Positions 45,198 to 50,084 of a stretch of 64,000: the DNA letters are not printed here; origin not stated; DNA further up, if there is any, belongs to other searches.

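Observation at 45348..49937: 1529-aa single-chain fusion of a double activase with an HAD/BCR-type enzyme (PlsA/PlsR- or Ger-like ether-lipid candidate)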

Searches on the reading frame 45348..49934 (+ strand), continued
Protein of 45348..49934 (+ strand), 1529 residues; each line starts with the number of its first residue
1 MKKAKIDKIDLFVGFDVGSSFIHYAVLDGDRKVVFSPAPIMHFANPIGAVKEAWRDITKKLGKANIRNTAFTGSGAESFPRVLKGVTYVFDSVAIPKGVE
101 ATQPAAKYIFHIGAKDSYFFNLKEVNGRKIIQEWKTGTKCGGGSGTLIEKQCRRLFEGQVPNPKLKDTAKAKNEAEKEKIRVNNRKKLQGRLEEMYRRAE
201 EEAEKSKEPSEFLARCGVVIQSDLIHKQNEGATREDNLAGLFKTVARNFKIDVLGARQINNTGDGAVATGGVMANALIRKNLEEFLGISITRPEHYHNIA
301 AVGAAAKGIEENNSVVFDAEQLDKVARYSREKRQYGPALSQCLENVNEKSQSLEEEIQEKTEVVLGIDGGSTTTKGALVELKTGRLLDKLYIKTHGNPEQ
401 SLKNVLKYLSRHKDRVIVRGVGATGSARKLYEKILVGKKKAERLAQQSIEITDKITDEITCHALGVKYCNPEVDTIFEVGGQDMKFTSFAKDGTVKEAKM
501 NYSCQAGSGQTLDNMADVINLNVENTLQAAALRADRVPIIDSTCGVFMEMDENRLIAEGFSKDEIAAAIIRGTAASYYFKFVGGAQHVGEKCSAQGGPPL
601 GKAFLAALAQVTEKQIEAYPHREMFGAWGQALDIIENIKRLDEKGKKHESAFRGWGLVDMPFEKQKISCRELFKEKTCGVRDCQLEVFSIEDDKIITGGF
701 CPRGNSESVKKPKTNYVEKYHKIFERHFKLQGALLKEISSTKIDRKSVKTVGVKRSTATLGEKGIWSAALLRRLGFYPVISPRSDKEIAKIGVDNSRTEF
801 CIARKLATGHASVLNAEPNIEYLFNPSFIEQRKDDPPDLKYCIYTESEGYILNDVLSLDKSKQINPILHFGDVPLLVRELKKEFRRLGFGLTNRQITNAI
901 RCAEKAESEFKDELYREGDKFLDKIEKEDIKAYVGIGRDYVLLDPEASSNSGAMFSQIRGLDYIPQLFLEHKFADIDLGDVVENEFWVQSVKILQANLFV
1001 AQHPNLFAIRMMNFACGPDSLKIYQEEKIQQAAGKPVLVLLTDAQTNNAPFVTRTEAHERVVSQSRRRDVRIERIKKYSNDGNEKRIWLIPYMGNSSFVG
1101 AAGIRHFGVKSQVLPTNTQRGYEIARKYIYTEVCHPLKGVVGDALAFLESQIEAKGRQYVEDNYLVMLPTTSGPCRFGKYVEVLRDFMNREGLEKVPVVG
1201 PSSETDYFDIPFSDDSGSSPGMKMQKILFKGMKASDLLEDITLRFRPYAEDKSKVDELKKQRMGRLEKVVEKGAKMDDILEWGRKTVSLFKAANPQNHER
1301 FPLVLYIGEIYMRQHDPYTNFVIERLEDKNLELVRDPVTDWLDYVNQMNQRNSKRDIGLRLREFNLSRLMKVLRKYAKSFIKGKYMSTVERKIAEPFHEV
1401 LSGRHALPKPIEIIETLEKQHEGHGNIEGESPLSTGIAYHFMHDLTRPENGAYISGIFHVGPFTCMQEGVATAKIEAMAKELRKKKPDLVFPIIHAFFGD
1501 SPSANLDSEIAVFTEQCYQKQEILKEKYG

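Call 64: search_dna_similar(query=window:45348-49934:+, collection=plasmids, mode=protein, max_rows=30)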
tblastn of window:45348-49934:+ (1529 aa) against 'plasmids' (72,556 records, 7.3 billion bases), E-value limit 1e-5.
Records with a match: 35; places in all: 44; records where one place covers at least 80% of the query: 6.
Best place of each record, by identity: <60% 35.
By first word of the organism name: Escherichia 10; Klebsiella 4; Listeria 2; Fusobacterium 2; Providencia 2; Proteus 2; Sphingopyxis 2; Acetoanaerobium 1; Haliovirga 1; Collinsella 1; and 8 more.
By predicted mobility (MOB-suite, as given by PLSDB): non-mobilizable 29; mobilizable 4; conjugative 2.
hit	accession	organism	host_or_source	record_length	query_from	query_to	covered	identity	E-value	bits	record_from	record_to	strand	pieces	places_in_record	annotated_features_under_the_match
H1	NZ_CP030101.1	Listeria monocytogenes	Environment,water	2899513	214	1488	83%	25.0%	1e-54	282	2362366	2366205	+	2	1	none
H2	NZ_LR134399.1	Listeria monocytogenes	Homo sapiens,Vein blood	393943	214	1488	83%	24.3%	1e-55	222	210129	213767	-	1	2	2-hydroxyacyl-CoA dehydratase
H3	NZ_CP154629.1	Acetoanaerobium noterae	cell culture,Sludge of a digestion ...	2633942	214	1488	83%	24.1%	9e-56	294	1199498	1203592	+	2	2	none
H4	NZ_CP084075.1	Fusobacterium vincentii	-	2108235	214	1488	81%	23.8%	7e-29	263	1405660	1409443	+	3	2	none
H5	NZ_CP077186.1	Fusobacterium animalis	Homo sapiens,resected colorectal tumor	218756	214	1488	81%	23.4%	4e-28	265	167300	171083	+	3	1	acyl-CoA dehydratase activase | 2-hydroxyacyl-CoA dehydratase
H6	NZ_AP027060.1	Haliovirga abyssi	-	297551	214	1489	83%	22.3%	7e-48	197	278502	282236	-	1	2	acyl-CoA dehydratase activase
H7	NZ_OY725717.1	Collinsella aerofaciens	-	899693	214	1488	74%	23.9%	5e-23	193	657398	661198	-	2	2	2-hydroxyacyl-CoA dehydratase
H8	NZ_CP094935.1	Paraclostridium bifermentans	Homo sapiens,feces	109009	214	1186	57%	26.3%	5e-33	239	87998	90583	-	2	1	acyl-CoA dehydratase activase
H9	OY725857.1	Subdoligranulum variabile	-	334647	214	810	39%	24.2%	2e-18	100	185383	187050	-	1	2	none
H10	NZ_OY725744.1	Monoglobus pectinilyticus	-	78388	273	669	26%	25.7%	3e-14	87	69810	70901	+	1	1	acyl-CoA dehydratase activase | 2-hydroxyacyl-CoA dehydratase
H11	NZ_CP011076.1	Brevibacillus laterosporus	Oryza sativa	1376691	359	640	18%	29.0%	5e-20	105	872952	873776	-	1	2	none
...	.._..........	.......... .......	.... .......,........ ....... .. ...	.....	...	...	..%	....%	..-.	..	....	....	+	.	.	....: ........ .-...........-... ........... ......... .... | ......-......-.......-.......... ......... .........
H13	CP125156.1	Klebsiella pneumoniae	-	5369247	364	632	18%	27.7%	1e-9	71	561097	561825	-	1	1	yjiL: putative 2-hydroxyacyl-CoA dehydratase activator YjiL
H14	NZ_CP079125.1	Klebsiella pneumoniae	Homo sapiens,urine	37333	364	632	18%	27.7%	1e-9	71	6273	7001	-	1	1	yjiL: putative 2-hydroxyacyl-CoA dehydratase activator YjiL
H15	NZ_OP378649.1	Klebsiella pneumoniae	-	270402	365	632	18%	27.8%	1e-9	71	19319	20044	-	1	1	yjiL: putative 2-hydroxyacyl-CoA dehydratase activator YjiL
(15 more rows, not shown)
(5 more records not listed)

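Call 65: get_annotated_region(hit=H2, flank=3000)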
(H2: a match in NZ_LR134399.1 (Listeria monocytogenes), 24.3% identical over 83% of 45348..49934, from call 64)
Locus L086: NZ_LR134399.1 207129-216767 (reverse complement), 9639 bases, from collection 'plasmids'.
description: Listeria monocytogenes strain NCTC7974 plasmid 2, complete sequence
organism: Listeria monocytogenes (NCBI taxid 1639)
taxonomy: Bacteria; Bacillota; Bacilli; Bacillales; Listeriaceae; Listeria; Listeria monocytogenes
host: -; source: Homo sapiens,Vein blood; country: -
typing (MOB-suite, as given by PLSDB): non-mobilizable
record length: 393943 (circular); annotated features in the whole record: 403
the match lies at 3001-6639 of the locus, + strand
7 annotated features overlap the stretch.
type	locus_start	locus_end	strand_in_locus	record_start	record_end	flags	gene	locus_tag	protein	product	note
CDS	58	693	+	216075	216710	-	-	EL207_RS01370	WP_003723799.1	FMN-dependent NADH-azoreductase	-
CDS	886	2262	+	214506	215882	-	-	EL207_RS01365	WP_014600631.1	amino acid permease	GO:0006865 - amino acid transport [Evidence IEA]; GO:0055085 - transmembrane transport [Evidence IEA]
CDS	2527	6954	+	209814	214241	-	-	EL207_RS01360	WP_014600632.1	2-hydroxyacyl-CoA dehydratase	-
CDS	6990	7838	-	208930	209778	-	-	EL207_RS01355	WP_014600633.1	PhzF family phenazine biosynthesis protein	GO:0009058 - biosynthetic process [Evidence IEA]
CDS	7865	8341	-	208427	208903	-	ybaK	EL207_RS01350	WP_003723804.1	Cys-tRNA(Pro) deacylase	GO:0043039 - tRNA aminoacylation [Evidence IEA]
CDS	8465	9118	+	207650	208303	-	-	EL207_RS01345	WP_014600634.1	DUF5105 domain-containing protein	-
CDS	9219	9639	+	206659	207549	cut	-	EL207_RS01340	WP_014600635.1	carbon-nitrogen hydrolase family protein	-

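Call 66: get_annotated_region(hit=H8, flank=4000)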
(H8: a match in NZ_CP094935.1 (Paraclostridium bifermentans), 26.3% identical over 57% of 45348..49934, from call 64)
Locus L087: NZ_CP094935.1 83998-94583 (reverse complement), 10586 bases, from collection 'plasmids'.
description: Paraclostridium bifermentans strain HD0315_2 plasmid pHD0315_2-2, complete sequence
organism: Paraclostridium bifermentans (NCBI taxid 1490)
taxonomy: Bacteria; Bacillota; Clostridia; Peptostreptococcales; Peptostreptococcaceae; Paraclostridium; Paraclostridium bifermentans
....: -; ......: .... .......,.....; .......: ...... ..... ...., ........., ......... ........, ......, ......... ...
typing (MOB-suite, as given by PLSDB): non-mobilizable
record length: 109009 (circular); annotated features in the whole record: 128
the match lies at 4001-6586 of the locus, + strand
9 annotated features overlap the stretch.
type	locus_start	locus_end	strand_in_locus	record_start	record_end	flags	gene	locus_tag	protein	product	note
CDS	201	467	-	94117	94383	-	-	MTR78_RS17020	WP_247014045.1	hypothetical protein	-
CDS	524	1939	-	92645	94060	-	nhaC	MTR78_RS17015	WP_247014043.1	Na+/H+ antiporter NhaC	GO:1902600 - proton transmembrane transport [Evidence IEA]; GO:0006814 - sodium ion transport [Evidence IEA]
CDS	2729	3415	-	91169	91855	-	-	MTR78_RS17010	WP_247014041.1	Crp/Fnr family transcriptional regulator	GO:0006355 - regulation of DNA-templated transcription [Evidence IEA]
CDS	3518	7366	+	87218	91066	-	-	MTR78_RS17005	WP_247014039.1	acyl-CoA dehydratase activase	-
CDS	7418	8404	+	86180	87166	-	-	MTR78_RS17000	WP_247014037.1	ABC transporter substrate-binding protein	-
CDS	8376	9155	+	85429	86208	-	-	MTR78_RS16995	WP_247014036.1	ABC transporter permease subunit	GO:0055085 - transmembrane transport [Evidence IEA]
CDS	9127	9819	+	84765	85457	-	-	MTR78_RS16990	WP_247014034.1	ABC transporter ATP-binding protein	-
CDS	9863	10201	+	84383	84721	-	-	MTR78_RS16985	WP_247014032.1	cupin domain-containing protein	-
CDS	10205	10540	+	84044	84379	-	-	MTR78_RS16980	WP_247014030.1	cupin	-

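Call 67: get_annotated_region(hit=H5, flank=3000)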
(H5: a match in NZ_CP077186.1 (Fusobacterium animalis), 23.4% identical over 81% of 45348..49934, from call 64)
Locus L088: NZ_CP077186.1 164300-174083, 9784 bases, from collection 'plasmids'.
description: Fusobacterium animalis strain SB029 plasmid pSB029A, complete sequence
organism: Fusobacterium animalis (NCBI taxid 76859)
taxonomy: Bacteria; Fusobacteriota; Fusobacteriia; Fusobacteriales; Fusobacteriaceae; Fusobacterium; Fusobacterium animalis
host: -; source: Homo sapiens,resected colorectal tumor; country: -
typing (MOB-suite, as given by PLSDB): non-mobilizable
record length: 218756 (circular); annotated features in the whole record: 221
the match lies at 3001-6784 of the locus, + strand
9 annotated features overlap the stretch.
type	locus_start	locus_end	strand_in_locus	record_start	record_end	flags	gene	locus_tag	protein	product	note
CDS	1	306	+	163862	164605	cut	phnC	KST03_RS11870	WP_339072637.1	phosphonate ABC transporter ATP-binding protein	GO:0015716 - organic phosphonate transport [Evidence IEA]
CDS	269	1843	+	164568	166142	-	-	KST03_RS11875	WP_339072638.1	ABC transporter permease subunit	GO:0055085 - transmembrane transport [Evidence IEA]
CDS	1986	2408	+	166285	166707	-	-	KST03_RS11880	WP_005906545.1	pyridoxamine 5'-phosphate oxidase family protein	-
CDS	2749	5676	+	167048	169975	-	-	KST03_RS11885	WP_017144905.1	acyl-CoA dehydratase activase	-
CDS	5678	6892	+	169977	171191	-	-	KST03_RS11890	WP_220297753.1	2-hydroxyacyl-CoA dehydratase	-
CDS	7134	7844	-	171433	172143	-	-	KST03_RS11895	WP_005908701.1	hypothetical protein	-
CDS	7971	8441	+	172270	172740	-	-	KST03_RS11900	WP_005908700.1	toxin-antitoxin system YwqK family antitoxin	-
CDS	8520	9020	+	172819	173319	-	-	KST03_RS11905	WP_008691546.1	hypothetical protein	-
CDS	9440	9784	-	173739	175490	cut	-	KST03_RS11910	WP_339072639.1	ABC transporter ATP-binding protein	-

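Call 86: search_protein_families(library=pfam, proteins=[L084:2493-4022:+, L084:4395-5861:-, L084:10449-11339:-, L084:11577-12032:+, L084:12085-14028:+, L084:14028-14951:-, L082:2342-2911:-, L082:2950-4770:-, L082:4916-5932:+], max_evalue=0.0001)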
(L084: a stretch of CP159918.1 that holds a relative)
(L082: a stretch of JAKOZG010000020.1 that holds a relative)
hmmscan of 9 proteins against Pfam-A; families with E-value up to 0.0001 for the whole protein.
L084:2493-4022:+ (510 aa): 2 families
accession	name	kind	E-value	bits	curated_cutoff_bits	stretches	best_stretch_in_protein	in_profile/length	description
PF04055.27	Radical_SAM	-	2.1e-19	70.7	29.5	1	141-271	1-142/166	Radical SAM superfamily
PF13186.11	SPASM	-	2.7e-08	34.4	21.5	1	357-410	1-57/67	Iron-sulfur cluster-binding domain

L084:4395-5861:- (488 aa): 2 families
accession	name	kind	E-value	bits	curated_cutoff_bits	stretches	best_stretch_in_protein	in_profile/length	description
PF00883.26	Peptidase_M17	-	1.7e-125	418.9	25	1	171-478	1-309/310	Cytosol aminopeptidase family, catalytic domain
PF02789.23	Peptidase_M17_N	-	1.9e-14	54.1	23.4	1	30-137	15-128/129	Cytosol aminopeptidase family, N-terminal domain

L084:10449-11339:- (296 aa): 0 families

L084:11577-12032:+ (152 aa): 1 family
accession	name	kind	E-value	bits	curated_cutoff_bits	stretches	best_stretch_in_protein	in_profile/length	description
PF00582.32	Usp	-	2.6e-26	93.3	24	1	1-146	1-141/141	Universal stress protein family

L084:12085-14028:+ (648 aa): 6 families
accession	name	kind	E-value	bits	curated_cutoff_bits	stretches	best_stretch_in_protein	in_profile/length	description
PF00005.33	ABC_tran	-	7.3e-50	169.6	25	2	18-186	2-137/137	ABC transporter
PF12848.13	ABC_tran_Xtn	-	2.5e-22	79.2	25.9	1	226-310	2-85/85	ABC transporter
PF13304.12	AAA_21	-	6.1e-12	46.7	27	0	32-48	4-20/304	AAA domain, putative AbiEii toxin, Type IV TA system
PF16326.10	ABC_tran_CTD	-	3.3e-07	30.8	32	1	575-633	9-67/69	ABC transporter C-terminal domain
PF02463.25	SMC_N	-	1.1e-06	28.7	40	0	438-496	136-200/220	RecF/RecN/SMC N terminal domain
PF13555.12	AAA_29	-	1.8e-05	24.8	27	0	339-362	15-38/61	P-loop containing region of AAA domain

L084:14028-14951:- (307 aa): 1 family
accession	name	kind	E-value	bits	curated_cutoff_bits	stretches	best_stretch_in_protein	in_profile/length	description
PF01551.29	Peptidase_M23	-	7.2e-32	109.9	28.7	1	204-298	2-96/96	Peptidase family M23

L082:2342-2911:- (189 aa): 2 families
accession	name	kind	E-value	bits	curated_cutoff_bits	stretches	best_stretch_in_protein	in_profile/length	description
PF00753.33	Lactamase_B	-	2.6e-16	60.6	22.7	1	11-170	4-196/196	Metallo-beta-lactamase superfamily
PF12706.13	Lactamase_B_2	-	9.5e-05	22.5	27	0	21-59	2-51/200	Beta-lactamase superfamily domain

L082:2950-4770:- (606 aa): 2 families
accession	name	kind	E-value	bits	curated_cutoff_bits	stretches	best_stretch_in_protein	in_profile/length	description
PF01432.26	Peptidase_M3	-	1.9e-48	166.4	27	1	219-595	4-456/457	Peptidase family M3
PF08439.15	Peptidase_M3_N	-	7.6e-15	55.3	25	1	131-195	2-67/70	Oligopeptidase F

L082:4916-5932:+ (339 aa): 2 families
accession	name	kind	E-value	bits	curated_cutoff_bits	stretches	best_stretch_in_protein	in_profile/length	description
PF08240.17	ADH_N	-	4.9e-24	85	23.5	1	37-140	2-103/104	Alcohol dehydrogenase GroES-like domain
PF00107.32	ADH_zinc_N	-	1.9e-11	44.4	31.8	1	180-291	2-119/129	Zinc-binding dehydrogenase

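Call 89: search_protein_families(library=pfam, proteins=[P0306, P0308], max_evalue=1)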
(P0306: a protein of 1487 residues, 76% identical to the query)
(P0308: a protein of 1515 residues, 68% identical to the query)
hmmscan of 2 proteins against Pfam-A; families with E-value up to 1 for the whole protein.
P0306 (1487 aa): 8 families
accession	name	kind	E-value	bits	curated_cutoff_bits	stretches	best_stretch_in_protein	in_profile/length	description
PF09989.15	DUF2229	-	1.9e-36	126.2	29.4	1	725-941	1-215/218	CoA enzyme activase uncharacterised domain (DUF2229)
PF01869.26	BcrAD_BadFG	-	9.2e-36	124.2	31.5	2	339-612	1-270/271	BadF/BadG/BcrA/BcrD ATPase family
PF01548.23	DEDD_Tnp_IS110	-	0.0014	18.9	29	1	4-33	1-29/155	Transposase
PF00480.26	ROK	-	0.0027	17.7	22.9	1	338-412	1-79/294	ROK family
PF00370.27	FGGY_N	-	0.0076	16.3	28.8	0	2-27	1-26/245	FGGY family of carbohydrate kinases, N-terminal domain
PF08461.16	HTH_12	-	0.13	12.7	21.4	1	838-870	2-34/66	Ribonuclease R winged-helix domain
PF24028.1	DUF7339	-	0.14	12.7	27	1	1240-1290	2-52/115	Domain of unknown function (DUF7339)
PF02782.22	FGGY_C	-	0.28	11.4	27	0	240-280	154-193/198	FGGY family of carbohydrate kinases, C-terminal domain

P0308 (1515 aa): 4 families
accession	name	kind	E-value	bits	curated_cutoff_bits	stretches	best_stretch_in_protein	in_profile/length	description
PF09989.15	DUF2229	-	6.2e-37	127.8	29.4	1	727-943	1-215/218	CoA enzyme activase uncharacterised domain (DUF2229)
PF01869.26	BcrAD_BadFG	-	5.3e-32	111.9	31.5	2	342-615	1-270/271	BadF/BadG/BcrA/BcrD ATPase family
PF00480.26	ROK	-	0.0045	17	22.9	1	341-413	1-77/294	ROK family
PF01548.23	DEDD_Tnp_IS110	-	0.0082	16.4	29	0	6-59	1-50/155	Transposase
